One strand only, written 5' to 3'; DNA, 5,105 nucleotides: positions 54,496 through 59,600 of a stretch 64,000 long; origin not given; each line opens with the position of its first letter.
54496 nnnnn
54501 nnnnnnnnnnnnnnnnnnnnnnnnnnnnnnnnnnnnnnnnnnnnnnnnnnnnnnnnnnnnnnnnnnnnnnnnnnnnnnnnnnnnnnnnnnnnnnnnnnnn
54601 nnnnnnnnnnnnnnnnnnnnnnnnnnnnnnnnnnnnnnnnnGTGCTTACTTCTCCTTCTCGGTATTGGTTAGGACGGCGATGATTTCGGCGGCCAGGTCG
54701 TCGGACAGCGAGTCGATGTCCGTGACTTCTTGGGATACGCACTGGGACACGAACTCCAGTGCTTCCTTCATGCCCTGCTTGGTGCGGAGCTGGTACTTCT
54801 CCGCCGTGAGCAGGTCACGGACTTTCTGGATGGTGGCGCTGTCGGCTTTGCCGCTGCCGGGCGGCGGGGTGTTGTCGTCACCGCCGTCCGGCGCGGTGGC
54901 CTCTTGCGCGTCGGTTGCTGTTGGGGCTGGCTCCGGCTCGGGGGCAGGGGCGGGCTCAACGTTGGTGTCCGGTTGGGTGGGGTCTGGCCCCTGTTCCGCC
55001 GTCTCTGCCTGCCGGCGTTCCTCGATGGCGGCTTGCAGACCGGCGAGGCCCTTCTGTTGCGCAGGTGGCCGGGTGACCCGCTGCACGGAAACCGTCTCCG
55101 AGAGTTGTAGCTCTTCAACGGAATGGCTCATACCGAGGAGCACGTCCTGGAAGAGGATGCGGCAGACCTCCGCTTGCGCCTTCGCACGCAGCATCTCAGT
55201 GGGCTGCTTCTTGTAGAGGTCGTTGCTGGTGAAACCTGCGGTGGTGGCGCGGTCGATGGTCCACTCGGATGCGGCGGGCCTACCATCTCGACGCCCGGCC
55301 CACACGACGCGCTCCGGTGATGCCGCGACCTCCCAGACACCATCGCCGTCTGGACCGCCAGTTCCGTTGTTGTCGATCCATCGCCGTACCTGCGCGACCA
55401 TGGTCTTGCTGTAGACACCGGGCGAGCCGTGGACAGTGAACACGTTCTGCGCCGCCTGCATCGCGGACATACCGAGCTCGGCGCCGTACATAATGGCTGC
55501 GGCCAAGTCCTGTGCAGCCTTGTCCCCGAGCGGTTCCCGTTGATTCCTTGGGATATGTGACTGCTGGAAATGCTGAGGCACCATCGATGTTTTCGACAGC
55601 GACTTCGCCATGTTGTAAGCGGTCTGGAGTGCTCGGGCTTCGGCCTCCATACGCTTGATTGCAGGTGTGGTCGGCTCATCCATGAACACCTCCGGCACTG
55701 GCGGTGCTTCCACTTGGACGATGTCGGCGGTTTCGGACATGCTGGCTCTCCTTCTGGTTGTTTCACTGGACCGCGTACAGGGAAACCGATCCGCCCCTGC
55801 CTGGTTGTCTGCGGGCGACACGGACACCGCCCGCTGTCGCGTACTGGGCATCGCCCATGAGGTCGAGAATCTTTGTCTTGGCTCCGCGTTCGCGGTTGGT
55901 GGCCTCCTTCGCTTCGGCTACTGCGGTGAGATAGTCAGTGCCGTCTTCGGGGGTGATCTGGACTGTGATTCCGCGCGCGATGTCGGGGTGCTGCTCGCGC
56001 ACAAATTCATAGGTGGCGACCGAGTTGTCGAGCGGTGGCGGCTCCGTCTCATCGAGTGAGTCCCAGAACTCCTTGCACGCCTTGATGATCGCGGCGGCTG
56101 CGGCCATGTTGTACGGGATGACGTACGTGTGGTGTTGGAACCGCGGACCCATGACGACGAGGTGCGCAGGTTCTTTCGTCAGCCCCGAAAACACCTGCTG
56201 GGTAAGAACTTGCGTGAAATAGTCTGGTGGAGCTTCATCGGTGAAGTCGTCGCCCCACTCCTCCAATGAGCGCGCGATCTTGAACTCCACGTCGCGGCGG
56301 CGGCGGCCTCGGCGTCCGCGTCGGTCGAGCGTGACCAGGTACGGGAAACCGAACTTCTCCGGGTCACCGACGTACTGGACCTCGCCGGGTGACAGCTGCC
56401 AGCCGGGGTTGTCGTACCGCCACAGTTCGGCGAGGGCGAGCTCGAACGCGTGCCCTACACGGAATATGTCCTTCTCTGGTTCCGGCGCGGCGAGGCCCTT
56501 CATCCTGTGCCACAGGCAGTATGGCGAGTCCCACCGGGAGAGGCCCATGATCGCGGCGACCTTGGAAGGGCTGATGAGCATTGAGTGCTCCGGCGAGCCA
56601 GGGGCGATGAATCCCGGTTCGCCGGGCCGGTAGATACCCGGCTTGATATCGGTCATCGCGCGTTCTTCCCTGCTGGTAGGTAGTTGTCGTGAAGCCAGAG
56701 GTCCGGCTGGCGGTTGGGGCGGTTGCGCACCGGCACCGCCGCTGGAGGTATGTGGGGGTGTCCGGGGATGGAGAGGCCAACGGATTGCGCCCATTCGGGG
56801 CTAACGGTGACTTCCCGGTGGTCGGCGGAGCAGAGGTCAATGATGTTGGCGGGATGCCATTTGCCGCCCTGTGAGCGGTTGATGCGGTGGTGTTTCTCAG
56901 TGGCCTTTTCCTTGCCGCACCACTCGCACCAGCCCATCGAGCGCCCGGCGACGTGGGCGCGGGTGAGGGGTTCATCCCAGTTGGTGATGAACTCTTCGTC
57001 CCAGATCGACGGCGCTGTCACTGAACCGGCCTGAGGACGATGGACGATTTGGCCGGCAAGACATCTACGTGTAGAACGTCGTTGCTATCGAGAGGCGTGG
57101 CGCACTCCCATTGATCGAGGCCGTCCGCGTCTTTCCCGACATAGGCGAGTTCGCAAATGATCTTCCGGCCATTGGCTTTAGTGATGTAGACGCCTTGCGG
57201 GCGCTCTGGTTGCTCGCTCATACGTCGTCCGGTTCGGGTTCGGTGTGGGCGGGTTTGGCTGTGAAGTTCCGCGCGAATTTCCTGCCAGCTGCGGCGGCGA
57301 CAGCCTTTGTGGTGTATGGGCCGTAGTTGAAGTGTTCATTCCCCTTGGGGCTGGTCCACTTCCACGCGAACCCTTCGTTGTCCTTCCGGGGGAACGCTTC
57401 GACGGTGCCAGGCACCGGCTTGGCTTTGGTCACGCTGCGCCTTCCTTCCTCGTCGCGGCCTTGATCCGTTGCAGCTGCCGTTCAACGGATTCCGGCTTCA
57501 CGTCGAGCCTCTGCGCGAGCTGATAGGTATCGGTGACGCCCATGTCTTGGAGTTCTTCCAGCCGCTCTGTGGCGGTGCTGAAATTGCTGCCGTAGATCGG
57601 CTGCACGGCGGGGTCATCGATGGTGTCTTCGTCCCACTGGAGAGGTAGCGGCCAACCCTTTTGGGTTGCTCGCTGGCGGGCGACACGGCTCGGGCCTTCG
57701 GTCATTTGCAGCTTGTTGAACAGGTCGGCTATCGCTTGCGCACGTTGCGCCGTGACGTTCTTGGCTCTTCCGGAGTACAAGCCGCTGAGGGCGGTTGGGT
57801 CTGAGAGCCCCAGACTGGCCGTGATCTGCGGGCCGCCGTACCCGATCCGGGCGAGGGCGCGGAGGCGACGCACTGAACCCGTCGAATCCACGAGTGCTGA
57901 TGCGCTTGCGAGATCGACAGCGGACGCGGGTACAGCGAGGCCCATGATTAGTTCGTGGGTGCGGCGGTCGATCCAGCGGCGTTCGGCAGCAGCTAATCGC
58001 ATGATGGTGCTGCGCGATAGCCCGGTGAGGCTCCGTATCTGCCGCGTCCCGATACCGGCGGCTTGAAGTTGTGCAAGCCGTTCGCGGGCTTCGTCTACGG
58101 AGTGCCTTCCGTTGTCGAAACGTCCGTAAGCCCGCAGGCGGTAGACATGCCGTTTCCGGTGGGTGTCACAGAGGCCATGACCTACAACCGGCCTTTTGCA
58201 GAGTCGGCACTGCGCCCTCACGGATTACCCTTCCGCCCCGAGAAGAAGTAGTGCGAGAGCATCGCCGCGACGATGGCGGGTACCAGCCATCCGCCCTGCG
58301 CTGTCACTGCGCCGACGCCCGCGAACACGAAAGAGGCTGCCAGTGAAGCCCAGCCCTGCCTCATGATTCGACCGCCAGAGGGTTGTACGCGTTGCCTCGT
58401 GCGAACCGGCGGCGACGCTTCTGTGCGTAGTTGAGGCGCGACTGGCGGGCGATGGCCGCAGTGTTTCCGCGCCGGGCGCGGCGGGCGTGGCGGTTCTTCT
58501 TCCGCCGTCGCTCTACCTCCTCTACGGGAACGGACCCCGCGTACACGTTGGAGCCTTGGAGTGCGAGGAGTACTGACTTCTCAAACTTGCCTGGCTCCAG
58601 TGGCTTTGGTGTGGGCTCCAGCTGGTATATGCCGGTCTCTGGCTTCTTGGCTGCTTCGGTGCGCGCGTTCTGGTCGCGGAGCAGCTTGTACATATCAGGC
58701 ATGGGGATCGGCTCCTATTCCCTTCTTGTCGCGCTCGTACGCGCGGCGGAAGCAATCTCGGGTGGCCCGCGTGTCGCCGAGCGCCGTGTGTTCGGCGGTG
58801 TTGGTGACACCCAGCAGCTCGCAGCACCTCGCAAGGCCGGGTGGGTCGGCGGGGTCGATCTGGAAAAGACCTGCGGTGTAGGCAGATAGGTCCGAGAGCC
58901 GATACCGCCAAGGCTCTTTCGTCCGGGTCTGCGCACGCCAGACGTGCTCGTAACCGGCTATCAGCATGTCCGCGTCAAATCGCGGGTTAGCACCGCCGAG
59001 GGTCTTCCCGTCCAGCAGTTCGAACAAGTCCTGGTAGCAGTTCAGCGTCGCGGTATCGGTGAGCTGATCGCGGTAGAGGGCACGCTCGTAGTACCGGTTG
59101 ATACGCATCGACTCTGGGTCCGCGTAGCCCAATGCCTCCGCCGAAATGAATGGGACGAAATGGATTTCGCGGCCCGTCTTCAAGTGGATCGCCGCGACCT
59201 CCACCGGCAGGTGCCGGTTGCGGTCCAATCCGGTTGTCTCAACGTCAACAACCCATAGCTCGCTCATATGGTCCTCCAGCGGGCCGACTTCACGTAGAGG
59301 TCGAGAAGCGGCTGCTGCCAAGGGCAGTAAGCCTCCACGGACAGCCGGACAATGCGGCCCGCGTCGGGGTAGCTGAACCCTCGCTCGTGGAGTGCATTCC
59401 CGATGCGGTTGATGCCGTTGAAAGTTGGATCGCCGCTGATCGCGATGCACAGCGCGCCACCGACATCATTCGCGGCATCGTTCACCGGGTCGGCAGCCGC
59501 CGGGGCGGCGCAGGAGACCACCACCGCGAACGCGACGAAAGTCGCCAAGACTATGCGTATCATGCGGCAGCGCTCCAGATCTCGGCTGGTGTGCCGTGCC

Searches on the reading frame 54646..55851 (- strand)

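Call 33: search_protein_families(library=phrogs, proteins=[window:54646-55851:-], max_evalue=0.00001)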
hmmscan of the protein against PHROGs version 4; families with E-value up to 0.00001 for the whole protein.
window:54646-55851:- (401 aa): 2 families
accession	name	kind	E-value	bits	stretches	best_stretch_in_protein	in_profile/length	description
phrog_4171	-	DNA, RNA and nucleotide metabolism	1.7e-74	252.8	1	58-399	23-362/392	RecT-like ssDNA annealing protein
phrog_561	-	DNA, RNA and nucleotide metabolism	2.6e-21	77.6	1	72-360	299-560/633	RecT-like ssDNA annealing protein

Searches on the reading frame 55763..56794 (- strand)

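Call 33: search_protein_families(library=phrogs, proteins=[window:55763-56794:-], max_evalue=0.00001)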
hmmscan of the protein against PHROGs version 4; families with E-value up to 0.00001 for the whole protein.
window:55763-56794:- (343 aa): 1 family
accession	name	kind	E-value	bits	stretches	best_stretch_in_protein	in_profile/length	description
phrog_434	-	DNA, RNA and nucleotide metabolism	4e-62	211.6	1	62-341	52-334/372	RecE-like recombination exonuclease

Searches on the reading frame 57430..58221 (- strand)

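Call 33: search_protein_families(library=phrogs, proteins=[window:57430-58221:-], max_evalue=0.00001)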
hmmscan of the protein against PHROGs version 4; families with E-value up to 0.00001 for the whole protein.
window:57430-58221:- (263 aa): 1 family
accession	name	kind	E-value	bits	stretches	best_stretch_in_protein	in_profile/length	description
phrog_1590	-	unknown function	6.9e-64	216.9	1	5-259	16-279/281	-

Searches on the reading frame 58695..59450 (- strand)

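Call 33: search_protein_families(library=phrogs, proteins=[window:58695-59450:-], max_evalue=0.00001)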
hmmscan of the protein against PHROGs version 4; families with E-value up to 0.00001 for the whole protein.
window:58695-59450:- (251 aa): 1 family
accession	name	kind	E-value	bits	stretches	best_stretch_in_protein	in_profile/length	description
phrog_192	-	DNA, RNA and nucleotide metabolism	1.5e-32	114.4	1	62-241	105-274/397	DNA polymerase exonuclease subunit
